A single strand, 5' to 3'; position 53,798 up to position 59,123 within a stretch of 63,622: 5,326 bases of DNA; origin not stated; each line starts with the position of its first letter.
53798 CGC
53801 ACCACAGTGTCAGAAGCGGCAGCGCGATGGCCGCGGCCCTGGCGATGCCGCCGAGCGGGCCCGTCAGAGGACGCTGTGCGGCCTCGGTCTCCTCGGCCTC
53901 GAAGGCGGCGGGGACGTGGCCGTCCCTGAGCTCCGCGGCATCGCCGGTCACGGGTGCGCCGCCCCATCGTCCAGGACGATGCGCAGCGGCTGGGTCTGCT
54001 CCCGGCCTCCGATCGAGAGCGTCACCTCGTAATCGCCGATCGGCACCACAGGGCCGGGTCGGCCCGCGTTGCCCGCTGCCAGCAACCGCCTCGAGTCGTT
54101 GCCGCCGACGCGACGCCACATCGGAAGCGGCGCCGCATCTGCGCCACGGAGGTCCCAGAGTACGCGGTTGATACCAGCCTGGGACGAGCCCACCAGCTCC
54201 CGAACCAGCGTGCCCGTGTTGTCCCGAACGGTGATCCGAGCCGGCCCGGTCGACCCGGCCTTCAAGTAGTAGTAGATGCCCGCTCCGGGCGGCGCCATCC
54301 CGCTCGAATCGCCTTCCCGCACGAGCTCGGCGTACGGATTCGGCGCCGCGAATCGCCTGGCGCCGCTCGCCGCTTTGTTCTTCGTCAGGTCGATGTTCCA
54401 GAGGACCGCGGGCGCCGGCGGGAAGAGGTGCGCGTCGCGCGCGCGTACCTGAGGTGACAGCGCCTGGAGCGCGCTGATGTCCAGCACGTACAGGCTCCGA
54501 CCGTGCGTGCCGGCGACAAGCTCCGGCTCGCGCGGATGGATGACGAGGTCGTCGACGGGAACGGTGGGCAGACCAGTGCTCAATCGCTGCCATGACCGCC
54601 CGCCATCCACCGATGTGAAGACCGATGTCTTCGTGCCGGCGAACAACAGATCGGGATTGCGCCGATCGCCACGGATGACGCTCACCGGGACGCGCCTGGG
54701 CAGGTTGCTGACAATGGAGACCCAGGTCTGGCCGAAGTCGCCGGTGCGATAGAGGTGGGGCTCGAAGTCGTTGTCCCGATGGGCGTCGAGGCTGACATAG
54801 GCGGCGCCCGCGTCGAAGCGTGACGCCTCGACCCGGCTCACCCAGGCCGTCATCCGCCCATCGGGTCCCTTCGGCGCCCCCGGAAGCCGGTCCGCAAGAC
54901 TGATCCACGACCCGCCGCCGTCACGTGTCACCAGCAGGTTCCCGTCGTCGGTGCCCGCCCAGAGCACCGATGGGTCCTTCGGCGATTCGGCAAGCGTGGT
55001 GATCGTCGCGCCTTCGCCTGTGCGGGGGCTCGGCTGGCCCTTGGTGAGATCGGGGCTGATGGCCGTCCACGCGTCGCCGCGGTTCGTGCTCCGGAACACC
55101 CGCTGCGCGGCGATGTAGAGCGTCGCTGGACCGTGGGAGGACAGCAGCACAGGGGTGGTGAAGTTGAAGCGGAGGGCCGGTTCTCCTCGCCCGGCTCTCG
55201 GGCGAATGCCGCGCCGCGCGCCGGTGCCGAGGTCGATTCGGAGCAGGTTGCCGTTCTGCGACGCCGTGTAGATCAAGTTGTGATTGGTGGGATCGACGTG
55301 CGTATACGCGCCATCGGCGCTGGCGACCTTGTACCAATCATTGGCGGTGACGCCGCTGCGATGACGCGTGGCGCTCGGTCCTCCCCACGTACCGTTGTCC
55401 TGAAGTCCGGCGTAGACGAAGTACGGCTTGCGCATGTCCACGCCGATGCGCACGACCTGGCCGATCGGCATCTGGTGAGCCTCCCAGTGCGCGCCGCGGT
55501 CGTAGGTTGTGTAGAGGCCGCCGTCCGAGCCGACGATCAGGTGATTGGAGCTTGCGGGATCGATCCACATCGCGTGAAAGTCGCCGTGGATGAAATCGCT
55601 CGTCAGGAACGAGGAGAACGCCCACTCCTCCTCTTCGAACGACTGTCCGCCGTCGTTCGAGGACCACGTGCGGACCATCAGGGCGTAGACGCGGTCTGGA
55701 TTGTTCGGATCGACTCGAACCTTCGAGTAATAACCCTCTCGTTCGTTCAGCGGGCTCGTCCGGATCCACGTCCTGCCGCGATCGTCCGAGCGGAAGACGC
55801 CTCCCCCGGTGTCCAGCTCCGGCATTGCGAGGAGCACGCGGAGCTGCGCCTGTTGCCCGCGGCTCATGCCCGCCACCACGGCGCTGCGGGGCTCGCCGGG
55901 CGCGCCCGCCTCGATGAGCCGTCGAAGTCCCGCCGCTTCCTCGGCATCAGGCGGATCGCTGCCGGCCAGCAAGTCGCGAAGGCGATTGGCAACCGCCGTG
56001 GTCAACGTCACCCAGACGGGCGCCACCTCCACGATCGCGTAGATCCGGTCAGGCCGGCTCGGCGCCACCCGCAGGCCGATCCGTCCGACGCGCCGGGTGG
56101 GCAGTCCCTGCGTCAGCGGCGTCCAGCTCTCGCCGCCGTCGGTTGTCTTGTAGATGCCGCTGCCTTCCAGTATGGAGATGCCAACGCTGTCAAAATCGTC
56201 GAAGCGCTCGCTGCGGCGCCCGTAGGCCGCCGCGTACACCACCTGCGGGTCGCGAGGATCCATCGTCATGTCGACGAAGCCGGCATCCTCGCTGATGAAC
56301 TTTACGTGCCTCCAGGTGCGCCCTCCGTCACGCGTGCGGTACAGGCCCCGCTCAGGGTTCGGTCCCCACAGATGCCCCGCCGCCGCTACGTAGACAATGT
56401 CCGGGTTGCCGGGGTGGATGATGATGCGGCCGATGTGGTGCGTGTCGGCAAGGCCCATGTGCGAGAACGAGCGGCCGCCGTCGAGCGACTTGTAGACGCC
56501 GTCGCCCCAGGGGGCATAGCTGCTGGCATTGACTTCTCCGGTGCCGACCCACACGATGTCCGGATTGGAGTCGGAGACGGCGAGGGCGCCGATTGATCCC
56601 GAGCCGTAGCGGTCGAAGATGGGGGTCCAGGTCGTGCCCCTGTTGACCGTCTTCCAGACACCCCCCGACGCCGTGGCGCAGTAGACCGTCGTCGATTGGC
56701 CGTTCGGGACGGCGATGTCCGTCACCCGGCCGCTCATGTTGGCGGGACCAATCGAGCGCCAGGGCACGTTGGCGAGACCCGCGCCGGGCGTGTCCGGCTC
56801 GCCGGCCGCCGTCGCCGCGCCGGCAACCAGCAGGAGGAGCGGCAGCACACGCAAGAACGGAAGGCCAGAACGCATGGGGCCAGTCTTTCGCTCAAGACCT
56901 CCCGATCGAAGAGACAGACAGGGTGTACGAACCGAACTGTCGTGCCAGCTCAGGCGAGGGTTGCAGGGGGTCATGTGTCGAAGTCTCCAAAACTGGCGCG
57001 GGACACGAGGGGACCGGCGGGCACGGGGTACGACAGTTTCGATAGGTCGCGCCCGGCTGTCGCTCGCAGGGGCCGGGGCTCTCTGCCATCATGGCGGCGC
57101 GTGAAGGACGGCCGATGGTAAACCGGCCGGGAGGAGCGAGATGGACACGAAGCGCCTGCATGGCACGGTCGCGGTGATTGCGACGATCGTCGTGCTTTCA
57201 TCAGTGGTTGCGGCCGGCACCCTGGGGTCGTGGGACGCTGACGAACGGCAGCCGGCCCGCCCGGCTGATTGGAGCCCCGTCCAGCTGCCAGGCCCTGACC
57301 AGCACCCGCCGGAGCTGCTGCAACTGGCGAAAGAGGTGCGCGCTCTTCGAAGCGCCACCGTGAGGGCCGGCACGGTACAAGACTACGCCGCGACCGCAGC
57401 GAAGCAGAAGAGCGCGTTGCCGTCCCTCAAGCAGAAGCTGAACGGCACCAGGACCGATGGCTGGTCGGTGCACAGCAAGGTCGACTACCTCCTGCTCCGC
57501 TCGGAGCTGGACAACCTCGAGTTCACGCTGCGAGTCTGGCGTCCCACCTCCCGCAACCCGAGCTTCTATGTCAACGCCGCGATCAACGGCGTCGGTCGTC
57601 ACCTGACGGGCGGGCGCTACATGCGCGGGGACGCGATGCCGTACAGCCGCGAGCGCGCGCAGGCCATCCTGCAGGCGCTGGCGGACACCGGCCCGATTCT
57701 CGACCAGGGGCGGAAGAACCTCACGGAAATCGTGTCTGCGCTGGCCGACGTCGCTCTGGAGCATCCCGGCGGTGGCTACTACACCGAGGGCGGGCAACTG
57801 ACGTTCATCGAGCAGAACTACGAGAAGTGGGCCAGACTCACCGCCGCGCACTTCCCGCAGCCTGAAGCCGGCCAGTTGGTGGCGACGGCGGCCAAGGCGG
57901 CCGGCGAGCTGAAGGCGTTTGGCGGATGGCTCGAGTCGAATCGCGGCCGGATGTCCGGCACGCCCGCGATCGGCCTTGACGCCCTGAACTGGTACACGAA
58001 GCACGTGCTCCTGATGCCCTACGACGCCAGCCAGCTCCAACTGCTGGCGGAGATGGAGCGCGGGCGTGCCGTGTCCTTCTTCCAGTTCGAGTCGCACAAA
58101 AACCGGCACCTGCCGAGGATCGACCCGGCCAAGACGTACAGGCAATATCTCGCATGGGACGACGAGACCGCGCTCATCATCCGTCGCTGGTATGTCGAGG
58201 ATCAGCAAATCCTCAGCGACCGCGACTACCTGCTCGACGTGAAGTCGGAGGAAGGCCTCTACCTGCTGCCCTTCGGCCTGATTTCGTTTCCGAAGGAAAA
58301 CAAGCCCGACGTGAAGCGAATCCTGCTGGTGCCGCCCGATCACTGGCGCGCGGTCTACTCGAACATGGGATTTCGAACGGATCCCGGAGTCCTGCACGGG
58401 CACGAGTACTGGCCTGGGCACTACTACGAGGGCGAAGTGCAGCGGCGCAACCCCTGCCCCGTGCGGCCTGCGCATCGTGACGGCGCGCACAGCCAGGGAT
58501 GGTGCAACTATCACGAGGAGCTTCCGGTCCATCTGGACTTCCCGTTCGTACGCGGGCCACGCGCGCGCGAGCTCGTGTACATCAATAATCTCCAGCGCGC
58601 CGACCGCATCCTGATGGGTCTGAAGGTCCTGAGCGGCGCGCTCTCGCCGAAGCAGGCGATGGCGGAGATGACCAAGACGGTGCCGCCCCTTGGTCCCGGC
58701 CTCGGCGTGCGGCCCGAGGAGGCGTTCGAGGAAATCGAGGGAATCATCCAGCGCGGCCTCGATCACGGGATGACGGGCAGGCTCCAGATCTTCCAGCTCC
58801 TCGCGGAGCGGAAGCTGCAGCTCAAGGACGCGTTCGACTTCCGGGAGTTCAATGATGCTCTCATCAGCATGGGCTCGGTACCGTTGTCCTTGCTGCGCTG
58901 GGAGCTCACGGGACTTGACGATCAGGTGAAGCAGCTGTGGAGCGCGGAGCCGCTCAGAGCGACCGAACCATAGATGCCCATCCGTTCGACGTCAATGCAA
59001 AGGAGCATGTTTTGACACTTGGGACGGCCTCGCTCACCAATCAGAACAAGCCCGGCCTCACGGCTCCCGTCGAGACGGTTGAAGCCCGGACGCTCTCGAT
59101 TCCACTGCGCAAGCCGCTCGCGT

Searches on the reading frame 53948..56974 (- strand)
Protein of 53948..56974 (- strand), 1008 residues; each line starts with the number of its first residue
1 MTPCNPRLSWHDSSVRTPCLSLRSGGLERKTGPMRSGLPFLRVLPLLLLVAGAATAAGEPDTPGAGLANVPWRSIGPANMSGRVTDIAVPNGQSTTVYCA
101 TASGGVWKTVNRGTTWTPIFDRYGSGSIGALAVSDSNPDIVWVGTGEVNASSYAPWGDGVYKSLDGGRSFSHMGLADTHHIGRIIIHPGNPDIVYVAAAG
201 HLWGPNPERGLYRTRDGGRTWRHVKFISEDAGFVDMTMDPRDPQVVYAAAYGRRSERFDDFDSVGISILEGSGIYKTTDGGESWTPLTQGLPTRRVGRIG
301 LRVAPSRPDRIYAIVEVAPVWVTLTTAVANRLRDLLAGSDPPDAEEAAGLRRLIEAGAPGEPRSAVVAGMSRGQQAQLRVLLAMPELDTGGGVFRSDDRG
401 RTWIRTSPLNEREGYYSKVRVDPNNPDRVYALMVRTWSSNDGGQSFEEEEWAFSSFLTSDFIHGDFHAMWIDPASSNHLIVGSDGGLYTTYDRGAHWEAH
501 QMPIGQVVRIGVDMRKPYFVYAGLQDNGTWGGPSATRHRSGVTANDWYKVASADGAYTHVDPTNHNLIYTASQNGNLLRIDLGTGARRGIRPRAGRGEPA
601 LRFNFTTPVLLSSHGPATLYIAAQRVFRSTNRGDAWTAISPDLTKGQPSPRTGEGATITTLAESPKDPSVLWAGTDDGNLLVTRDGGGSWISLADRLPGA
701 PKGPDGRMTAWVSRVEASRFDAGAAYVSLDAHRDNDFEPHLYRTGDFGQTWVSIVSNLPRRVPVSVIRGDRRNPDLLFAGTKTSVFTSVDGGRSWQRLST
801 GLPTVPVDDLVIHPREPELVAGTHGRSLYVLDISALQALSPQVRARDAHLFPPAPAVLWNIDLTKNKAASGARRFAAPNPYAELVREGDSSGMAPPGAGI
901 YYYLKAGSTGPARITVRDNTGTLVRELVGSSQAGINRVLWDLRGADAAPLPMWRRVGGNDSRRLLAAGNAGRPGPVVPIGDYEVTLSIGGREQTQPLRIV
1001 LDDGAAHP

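Call 51: search_protein_families(library=pfam, proteins=[window:53948-56974:-], max_evalue=0.0001)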
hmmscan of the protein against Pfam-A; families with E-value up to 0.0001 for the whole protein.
window:53948-56974:- (1008 aa): 3 families
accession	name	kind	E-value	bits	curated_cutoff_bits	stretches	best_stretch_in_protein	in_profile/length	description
PF15902.12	Sortilin-Vps10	-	5.1e-29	101.8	33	1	160-290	3-115/446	Sortilin, neurotensin receptor 3,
PF14870.12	PSII_BNR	-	6.1e-07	29.4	27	0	742-820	41-121/303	Photosynthesis system II assembly factor YCF48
PF02012.26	BNR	-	7e-07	28.7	27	0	275-285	1-11/12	BNR/Asp-box repeat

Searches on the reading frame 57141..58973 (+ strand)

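Call 51: search_protein_families(library=pfam, proteins=[window:57141-58973:+], max_evalue=0.0001)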
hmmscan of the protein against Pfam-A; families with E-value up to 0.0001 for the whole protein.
window:57141-58973:+ (610 aa): 1 family
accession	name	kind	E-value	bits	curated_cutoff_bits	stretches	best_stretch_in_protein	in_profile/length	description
PF05960.17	DUF885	-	3.3e-17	63.8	32.4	1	418-588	364-531/532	Bacterial protein of unknown function (DUF885)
